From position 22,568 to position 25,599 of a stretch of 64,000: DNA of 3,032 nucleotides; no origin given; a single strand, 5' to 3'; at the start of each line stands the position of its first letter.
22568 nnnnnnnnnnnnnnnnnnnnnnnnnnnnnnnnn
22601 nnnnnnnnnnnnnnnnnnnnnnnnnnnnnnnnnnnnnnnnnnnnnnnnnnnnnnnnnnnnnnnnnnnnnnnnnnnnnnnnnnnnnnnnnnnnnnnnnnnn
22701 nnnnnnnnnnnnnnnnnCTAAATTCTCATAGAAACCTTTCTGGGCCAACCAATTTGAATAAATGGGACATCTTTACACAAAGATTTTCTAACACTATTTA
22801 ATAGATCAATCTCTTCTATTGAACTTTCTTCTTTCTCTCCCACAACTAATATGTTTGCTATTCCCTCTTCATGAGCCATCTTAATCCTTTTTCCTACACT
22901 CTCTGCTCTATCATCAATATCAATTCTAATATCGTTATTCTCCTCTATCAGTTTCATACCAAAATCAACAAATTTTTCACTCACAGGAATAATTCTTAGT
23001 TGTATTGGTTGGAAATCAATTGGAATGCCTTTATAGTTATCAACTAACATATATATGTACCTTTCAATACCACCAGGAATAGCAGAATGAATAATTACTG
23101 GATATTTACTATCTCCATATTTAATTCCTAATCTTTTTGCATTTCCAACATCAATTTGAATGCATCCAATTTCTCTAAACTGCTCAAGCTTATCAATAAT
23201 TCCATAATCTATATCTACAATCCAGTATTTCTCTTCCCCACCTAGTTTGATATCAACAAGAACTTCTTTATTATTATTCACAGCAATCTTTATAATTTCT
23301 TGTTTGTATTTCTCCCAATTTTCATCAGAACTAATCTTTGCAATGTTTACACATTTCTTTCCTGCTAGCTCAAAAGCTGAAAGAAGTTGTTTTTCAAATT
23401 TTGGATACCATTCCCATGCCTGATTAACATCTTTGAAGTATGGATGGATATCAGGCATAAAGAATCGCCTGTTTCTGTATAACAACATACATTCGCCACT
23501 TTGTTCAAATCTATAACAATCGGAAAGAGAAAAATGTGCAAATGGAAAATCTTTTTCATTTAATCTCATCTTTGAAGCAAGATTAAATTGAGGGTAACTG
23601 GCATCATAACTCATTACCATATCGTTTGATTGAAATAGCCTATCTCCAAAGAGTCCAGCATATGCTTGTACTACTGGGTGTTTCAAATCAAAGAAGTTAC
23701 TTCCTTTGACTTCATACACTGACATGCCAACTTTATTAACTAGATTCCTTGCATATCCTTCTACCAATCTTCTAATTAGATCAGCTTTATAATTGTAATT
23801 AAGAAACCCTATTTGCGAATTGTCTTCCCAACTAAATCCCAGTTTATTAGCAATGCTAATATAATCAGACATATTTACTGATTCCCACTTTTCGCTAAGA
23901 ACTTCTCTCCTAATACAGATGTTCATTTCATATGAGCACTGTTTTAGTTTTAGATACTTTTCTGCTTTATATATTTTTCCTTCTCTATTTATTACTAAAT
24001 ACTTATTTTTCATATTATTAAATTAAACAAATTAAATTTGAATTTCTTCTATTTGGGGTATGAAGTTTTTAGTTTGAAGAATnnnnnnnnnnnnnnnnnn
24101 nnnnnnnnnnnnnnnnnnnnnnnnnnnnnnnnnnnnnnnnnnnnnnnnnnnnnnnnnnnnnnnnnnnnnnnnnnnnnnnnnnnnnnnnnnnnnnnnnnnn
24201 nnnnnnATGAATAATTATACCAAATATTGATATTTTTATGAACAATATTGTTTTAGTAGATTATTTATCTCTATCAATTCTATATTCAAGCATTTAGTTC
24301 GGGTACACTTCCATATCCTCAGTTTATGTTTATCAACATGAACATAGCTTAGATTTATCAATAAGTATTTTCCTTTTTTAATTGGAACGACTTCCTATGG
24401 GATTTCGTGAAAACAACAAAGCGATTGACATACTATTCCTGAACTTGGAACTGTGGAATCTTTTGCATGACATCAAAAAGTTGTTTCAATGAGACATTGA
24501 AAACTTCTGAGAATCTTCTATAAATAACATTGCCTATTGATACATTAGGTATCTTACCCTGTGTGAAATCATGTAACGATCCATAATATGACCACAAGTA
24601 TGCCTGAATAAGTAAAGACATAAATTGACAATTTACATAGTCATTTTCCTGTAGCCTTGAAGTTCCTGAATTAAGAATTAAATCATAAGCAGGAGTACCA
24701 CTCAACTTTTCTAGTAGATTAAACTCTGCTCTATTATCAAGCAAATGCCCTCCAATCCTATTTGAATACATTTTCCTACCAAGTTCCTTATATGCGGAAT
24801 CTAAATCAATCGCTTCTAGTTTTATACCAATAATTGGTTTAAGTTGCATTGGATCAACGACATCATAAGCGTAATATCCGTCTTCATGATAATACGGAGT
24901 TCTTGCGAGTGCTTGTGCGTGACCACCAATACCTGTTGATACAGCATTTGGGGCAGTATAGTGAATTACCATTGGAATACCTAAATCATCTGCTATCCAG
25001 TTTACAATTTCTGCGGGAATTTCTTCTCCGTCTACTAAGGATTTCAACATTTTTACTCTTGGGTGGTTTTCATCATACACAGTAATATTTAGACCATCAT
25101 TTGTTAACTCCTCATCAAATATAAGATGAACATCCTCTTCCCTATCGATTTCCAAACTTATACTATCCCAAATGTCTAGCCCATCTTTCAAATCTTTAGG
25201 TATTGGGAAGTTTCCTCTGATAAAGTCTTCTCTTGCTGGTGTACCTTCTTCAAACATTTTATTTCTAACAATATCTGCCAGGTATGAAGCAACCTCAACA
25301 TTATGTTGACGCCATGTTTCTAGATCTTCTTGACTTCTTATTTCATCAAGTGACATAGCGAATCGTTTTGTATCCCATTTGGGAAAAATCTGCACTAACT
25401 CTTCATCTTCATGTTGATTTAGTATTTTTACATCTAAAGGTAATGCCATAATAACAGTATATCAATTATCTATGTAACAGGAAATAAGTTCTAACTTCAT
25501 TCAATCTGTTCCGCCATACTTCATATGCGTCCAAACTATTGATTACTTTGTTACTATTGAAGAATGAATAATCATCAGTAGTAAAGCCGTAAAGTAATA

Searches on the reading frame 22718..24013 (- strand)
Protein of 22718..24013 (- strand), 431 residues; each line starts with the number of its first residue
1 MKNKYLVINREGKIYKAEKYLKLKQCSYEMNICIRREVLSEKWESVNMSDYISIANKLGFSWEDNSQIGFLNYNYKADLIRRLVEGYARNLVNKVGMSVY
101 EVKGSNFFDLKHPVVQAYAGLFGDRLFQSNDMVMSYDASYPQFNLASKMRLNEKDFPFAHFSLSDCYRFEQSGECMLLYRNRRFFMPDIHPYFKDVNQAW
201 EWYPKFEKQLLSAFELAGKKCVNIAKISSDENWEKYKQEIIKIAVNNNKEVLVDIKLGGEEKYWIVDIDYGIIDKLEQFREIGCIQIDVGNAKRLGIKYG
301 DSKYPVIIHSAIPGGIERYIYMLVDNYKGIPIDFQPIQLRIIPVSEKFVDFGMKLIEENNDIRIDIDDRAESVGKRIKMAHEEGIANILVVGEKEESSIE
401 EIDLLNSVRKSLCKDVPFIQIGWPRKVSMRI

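Call 5: search_protein_families(library=pfam, proteins=[window:22718-24013:-], max_evalue=1)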
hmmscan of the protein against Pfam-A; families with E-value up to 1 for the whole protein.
window:22718-24013:- (431 aa): 2 families
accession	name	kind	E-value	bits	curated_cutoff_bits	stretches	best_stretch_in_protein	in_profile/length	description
PF00587.30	tRNA-synt_2b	-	7.3e-14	52.7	29.3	1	143-327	22-179/179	tRNA synthetase class II core domain (G, H, P, S and T)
PF03129.25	HGTP_anticodon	-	4.2e-09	36.9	21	1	338-398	1-66/94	Anticodon binding domain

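Call 7: search_protein_families(library=ncbifam, proteins=[window:22718-24013:-], max_evalue=1)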
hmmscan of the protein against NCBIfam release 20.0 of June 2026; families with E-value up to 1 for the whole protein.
window:22718-24013:- (431 aa): 6 families
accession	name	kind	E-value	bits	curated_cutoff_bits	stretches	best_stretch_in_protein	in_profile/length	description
NF003068.0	PRK03991.1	equivalog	1.1e-90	304.8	484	1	2-398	153-563/613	threonine--tRNA ligase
TIGR00418.1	thrS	equivalog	4.8e-55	187.5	383.65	1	48-402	170-539/565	threonine--tRNA ligase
NF011500.0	PRK14938.1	equivalog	4e-11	42.5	362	1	330-395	268-335/387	Ser-tRNA(Thr) hydrolase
TIGR00442.1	hisS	equivalog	0.00048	19.2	286.75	1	315-396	304-386/406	histidine--tRNA ligase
NF006625.0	PRK09194.1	equivalog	0.017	14.1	558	1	331-401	462-537/559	proline--tRNA ligase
NF009085.0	PRK12420.1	equivalog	0.03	13.6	540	1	335-402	337-404/426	histidine--tRNA ligase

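Call 24: find_related_loci(query=window:22718-24013:-, collection=genome_contigs, flank=10000)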
Query window:22718-24013:- (431 aa) in genome_contigs; peptide patterns used: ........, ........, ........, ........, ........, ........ (x = any residue, [..] = any of these).
29 stretches matched a pattern, but none encodes a relative of the query by tblastn (E <= 1e-3).

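Call 55: find_encoding_contigs(protein=window:22718-24013:-, flank=8000, max_places=10)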
Protein window:22718-24013:- (431 aa): 1 contig read that carries it; 1 place shown.
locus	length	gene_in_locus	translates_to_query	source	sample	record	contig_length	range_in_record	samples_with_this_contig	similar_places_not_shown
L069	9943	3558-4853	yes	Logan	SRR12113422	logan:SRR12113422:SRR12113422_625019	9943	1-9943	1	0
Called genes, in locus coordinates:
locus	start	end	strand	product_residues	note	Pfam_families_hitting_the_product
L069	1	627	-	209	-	?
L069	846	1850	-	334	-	-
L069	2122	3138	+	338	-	-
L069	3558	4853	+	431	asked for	PF00587:tRNA-synt_2b, PF03129:HGTP_anticodon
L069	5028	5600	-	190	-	-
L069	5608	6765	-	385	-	PF14175:YaaC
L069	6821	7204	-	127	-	-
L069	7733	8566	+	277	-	PF00990:GGDEF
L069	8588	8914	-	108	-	PF00085:Thioredoxin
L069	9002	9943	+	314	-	?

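Call 56: find_related_loci(query=window:22718-24013:-, collection=metagenome_contigs, flank=10000)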
Query window:22718-24013:- (431 aa) in metagenome_contigs; peptide patterns used: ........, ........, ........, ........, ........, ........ (x = any residue, [..] = any of these).
48 stretches matched a pattern; 3 encode a relative of the query (tblastn E <= 1e-3); 3 distinct loci.
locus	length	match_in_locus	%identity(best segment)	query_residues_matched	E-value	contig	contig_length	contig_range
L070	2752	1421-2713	78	1-431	0e+0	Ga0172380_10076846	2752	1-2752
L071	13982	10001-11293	78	1-431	0e+0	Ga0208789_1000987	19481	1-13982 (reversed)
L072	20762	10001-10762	26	154-396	8e-18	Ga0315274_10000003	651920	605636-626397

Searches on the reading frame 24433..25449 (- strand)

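Call 5: search_protein_families(library=pfam, proteins=[window:24433-25449:-], max_evalue=1)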
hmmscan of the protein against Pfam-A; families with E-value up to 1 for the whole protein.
window:24433-25449:- (338 aa): 1 family
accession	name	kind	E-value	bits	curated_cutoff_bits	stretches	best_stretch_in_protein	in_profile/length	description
PF06303.17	MatP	-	0.022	15.7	27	1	118-156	23-61/84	MatP N-terminal domain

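Call 7: search_protein_families(library=ncbifam, proteins=[window:24433-25449:-], max_evalue=1)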
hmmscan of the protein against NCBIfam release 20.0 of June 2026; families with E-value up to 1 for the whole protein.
window:24433-25449:- (338 aa): 2 families
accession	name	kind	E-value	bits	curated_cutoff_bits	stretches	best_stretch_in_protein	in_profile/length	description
NF003471.1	PRK05097.1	equivalog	0.11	12.6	165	1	117-156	23-62/148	macrodomain Ter protein MatP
TIGR02242.1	tail_TIGR02242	domain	0.15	12.1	51.85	1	131-161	34-64/131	phage tail protein domain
